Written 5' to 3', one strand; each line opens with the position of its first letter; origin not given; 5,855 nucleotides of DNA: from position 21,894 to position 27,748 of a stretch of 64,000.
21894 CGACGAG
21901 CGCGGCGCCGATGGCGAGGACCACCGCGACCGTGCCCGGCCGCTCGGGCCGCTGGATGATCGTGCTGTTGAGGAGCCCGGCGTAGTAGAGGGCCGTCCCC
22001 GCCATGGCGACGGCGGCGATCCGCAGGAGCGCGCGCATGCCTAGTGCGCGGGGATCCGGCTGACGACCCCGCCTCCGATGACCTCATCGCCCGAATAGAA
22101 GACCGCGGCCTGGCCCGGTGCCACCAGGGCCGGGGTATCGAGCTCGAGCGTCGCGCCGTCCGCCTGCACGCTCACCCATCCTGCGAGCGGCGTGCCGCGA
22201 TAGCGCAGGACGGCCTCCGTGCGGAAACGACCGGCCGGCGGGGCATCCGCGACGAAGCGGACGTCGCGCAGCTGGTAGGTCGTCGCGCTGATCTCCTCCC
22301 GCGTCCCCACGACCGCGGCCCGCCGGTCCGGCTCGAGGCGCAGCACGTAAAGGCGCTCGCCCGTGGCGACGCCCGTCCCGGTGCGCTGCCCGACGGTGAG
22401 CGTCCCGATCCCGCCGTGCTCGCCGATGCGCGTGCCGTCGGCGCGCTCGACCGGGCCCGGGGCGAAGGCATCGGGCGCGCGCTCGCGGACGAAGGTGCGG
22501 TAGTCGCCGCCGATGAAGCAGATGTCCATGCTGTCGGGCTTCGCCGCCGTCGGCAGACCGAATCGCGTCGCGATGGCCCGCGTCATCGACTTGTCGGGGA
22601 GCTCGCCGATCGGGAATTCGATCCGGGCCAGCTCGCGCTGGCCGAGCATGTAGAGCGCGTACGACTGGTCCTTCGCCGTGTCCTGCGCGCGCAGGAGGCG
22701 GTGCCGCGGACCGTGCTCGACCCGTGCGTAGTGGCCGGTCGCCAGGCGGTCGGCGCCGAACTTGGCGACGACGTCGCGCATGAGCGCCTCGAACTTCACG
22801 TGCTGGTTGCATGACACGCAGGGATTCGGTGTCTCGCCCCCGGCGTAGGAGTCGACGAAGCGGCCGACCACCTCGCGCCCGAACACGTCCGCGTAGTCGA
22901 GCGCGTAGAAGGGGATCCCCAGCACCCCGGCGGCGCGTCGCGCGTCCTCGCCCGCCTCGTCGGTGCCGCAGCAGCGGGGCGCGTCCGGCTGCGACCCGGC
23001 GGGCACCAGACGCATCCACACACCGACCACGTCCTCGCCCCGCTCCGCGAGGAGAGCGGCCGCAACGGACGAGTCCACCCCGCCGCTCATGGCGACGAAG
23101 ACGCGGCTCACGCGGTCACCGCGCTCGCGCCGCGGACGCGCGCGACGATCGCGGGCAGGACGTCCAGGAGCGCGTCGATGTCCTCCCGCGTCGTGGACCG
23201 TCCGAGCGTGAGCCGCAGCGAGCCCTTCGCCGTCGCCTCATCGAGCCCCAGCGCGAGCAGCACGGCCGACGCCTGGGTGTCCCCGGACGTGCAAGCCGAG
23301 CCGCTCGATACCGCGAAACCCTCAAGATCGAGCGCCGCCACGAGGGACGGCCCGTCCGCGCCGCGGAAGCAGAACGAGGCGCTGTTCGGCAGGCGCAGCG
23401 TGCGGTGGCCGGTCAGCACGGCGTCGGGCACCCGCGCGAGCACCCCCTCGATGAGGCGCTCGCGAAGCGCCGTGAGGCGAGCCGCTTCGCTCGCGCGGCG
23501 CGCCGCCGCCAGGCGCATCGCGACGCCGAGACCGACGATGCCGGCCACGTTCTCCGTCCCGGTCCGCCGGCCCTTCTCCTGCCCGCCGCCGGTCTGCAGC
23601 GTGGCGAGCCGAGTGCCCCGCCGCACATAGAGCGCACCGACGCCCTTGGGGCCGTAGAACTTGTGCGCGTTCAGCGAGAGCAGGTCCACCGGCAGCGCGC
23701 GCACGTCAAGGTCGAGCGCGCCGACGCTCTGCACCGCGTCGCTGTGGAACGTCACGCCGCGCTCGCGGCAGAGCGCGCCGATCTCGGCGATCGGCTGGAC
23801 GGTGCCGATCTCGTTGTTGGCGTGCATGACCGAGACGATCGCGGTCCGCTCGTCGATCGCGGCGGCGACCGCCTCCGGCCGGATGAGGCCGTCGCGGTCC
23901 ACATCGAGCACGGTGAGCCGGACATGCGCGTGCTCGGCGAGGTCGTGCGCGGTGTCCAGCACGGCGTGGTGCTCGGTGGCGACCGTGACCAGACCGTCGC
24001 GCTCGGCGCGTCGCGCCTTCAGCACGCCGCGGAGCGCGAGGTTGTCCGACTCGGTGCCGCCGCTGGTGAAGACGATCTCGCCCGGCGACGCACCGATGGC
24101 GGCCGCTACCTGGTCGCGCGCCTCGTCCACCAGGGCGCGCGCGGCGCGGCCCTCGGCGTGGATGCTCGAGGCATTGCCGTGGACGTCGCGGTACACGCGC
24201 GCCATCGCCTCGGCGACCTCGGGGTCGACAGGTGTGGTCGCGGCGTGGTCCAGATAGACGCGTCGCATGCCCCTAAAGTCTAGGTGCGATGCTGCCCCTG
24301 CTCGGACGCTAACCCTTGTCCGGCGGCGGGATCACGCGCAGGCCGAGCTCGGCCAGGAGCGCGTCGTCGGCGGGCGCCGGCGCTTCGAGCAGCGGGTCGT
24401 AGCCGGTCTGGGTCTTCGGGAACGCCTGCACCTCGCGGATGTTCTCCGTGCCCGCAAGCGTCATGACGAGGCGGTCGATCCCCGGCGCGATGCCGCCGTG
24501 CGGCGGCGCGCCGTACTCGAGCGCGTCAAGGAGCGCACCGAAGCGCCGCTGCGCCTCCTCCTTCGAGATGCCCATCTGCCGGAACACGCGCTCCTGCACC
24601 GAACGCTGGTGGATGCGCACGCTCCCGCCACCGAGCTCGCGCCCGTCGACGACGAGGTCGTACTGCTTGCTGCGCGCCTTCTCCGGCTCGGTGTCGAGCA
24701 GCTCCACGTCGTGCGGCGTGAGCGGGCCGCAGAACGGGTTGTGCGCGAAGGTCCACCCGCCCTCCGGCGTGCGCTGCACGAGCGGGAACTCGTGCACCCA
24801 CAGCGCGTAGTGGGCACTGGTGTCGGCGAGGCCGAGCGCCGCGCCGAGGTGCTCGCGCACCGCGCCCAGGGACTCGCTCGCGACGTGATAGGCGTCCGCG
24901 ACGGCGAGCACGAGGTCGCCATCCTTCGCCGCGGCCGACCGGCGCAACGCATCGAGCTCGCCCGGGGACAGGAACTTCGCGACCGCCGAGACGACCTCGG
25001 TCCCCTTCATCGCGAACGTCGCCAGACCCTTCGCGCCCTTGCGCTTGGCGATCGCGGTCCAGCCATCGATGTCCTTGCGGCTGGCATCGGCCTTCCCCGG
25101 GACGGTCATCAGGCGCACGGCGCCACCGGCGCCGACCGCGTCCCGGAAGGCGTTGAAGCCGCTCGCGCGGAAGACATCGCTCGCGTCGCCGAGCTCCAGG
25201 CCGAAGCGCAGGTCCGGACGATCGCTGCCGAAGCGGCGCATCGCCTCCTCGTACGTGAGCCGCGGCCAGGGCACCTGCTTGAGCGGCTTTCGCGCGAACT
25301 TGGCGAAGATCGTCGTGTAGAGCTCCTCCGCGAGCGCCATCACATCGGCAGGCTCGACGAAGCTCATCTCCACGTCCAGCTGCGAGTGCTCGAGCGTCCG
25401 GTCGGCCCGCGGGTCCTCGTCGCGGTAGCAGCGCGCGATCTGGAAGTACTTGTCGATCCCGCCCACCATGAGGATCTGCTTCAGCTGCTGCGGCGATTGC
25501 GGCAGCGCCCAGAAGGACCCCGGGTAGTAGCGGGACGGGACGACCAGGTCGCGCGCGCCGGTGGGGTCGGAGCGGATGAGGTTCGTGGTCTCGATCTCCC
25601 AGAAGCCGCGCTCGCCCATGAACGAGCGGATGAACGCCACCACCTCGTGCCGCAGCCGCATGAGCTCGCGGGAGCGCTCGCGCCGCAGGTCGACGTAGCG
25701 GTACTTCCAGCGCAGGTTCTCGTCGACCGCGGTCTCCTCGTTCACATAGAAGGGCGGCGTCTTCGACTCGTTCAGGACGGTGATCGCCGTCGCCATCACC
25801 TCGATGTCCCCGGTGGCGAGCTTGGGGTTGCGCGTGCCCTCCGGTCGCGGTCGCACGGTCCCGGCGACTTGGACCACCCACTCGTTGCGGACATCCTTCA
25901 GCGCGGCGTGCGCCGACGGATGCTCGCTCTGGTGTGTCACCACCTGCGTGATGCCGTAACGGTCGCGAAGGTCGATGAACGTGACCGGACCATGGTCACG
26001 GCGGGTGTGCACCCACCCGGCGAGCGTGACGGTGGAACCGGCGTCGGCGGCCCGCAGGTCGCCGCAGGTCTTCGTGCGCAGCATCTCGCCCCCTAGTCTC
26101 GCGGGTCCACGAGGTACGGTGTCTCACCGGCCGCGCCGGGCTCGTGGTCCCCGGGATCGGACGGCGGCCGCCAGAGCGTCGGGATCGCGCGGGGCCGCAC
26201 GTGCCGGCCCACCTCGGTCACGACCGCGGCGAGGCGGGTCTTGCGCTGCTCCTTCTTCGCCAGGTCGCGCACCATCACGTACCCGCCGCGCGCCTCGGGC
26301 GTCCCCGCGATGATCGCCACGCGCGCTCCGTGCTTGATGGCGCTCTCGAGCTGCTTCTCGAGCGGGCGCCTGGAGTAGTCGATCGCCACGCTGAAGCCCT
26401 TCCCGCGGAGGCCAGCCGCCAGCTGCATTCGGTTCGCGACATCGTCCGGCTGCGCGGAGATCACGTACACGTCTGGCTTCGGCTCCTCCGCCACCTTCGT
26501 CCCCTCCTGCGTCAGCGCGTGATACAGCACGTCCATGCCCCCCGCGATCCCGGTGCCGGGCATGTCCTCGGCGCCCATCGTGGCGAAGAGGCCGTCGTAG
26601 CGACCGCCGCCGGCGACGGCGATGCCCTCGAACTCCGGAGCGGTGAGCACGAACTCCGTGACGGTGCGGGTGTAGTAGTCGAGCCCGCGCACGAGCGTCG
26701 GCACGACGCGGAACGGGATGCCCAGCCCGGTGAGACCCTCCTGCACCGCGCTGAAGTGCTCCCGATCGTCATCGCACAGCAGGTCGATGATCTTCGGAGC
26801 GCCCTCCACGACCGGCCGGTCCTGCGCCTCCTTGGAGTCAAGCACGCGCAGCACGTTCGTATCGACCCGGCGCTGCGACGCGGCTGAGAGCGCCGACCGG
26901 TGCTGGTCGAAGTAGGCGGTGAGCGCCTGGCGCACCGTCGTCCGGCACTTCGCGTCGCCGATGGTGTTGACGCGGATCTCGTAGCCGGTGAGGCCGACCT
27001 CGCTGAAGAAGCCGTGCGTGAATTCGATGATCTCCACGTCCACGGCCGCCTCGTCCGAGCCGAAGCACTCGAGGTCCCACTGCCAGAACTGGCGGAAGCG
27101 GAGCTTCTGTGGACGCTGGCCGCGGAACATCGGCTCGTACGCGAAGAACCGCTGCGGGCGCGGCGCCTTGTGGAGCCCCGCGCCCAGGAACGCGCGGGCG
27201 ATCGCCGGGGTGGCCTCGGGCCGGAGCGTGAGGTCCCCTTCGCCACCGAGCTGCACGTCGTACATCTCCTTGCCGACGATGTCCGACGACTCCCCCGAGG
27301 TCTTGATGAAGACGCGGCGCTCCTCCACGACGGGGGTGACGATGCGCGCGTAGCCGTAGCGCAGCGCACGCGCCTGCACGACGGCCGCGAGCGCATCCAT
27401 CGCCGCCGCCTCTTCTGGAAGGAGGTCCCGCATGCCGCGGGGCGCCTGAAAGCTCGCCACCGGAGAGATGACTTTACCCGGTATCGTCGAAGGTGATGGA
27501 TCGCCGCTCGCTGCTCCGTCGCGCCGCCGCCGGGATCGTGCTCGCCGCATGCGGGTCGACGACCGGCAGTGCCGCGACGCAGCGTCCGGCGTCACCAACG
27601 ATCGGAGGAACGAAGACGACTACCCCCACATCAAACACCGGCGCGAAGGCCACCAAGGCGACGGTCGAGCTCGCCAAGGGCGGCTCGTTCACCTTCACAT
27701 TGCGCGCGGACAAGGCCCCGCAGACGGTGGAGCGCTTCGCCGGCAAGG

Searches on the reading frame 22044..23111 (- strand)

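Call 21: search_protein_families(library=pfam, proteins=[window:22044-23111:-], max_evalue=0.00001)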
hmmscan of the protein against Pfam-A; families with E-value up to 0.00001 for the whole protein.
window:22044-23111:- (356 aa): 3 families
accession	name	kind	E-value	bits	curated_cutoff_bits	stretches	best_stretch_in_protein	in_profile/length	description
PF03054.22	tRNA_Me_trans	-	1.1e-66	224.8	20.6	1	3-201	2-201/202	tRNA methyl transferase HUP domain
PF20258.4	tRNA_Me_trans_C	-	5.5e-11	43.1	20.6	1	280-350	5-77/77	Aminomethyltransferase beta-barrel domain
PF20259.3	tRNA_Me_trans_M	-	4.1e-10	39.5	27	1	206-269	2-65/66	tRNA methyl transferase PRC-barrel domain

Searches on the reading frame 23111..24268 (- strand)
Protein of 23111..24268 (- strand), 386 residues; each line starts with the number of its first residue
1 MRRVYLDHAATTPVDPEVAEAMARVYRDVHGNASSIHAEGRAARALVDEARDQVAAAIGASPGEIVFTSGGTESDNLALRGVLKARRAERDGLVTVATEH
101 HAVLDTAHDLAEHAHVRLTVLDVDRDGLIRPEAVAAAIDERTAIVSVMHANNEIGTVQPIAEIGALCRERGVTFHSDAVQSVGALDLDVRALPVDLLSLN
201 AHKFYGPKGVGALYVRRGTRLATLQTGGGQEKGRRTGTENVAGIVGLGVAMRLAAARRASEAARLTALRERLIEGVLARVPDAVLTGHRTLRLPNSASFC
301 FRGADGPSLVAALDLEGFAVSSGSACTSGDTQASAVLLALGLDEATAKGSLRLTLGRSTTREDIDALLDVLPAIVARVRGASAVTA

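Call 21: search_protein_families(library=pfam, proteins=[window:23111-24268:-], max_evalue=0.00001)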
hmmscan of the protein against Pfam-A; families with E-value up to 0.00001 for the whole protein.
window:23111-24268:- (386 aa): 3 families
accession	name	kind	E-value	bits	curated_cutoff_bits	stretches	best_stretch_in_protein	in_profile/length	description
PF00266.25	Aminotran_5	-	2.6e-81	273.9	21.5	1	4-367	1-371/371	Aminotransferase class-V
PF01212.27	Beta_elim_lyase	-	1.9e-10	41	27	1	47-179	34-170/288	Beta-eliminating lyase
PF01041.23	DegT_DnrJ_EryC1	-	1.6e-06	28.1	19.8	1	66-185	43-153/360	DegT/DnrJ/EryC1/StrS aminotransferase family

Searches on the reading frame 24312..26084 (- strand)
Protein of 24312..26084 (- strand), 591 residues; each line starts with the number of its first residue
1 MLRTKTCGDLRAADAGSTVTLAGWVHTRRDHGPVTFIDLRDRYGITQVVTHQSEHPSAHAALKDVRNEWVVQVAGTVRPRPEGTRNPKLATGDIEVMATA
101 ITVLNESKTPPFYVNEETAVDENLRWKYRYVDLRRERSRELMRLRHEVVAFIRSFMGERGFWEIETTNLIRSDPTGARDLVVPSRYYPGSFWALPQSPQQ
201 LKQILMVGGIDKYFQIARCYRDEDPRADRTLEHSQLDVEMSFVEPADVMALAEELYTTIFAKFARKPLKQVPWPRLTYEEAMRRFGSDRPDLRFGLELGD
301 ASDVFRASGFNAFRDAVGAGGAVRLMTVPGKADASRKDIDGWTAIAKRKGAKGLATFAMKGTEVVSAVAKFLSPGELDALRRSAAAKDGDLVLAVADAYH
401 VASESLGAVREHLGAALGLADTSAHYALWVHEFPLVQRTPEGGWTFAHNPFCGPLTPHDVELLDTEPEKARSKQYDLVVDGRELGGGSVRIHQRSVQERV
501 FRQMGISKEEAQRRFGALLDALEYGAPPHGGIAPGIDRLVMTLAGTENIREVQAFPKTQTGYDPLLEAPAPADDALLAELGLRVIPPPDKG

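Call 21: search_protein_families(library=pfam, proteins=[window:24312-26084:-], max_evalue=0.00001)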
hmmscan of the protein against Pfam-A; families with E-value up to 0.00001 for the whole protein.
window:24312-26084:- (591 aa): 3 families
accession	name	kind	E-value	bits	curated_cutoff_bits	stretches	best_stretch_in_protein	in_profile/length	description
PF00152.25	tRNA-synt_2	-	7.5e-103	344.2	25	1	121-559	1-308/308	tRNA synthetases class II (D, K and N)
PF02938.19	GAD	-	1.5e-16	60.8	23.4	1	313-405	1-94/95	GAD domain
PF01336.31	tRNA_anti-codon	-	3.3e-16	59.4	27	1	19-104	1-75/75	OB-fold nucleic acid binding domain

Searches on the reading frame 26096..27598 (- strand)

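Call 21: search_protein_families(library=pfam, proteins=[window:26096-27598:-], max_evalue=0.00001)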
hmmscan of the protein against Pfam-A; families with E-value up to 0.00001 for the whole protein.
window:26096-27598:- (501 aa): 3 families
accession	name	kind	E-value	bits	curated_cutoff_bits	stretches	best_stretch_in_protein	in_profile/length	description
PF13393.11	tRNA-synt_His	-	7.8e-32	111.2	25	1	55-354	1-304/308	Histidyl-tRNA synthetase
PF00587.30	tRNA-synt_2b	-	1.8e-10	41.6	29.3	1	119-237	7-129/179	tRNA synthetase class II core domain (G, H, P, S and T)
PF03129.25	HGTP_anticodon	-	7e-10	39.4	21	1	376-463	1-91/94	Anticodon binding domain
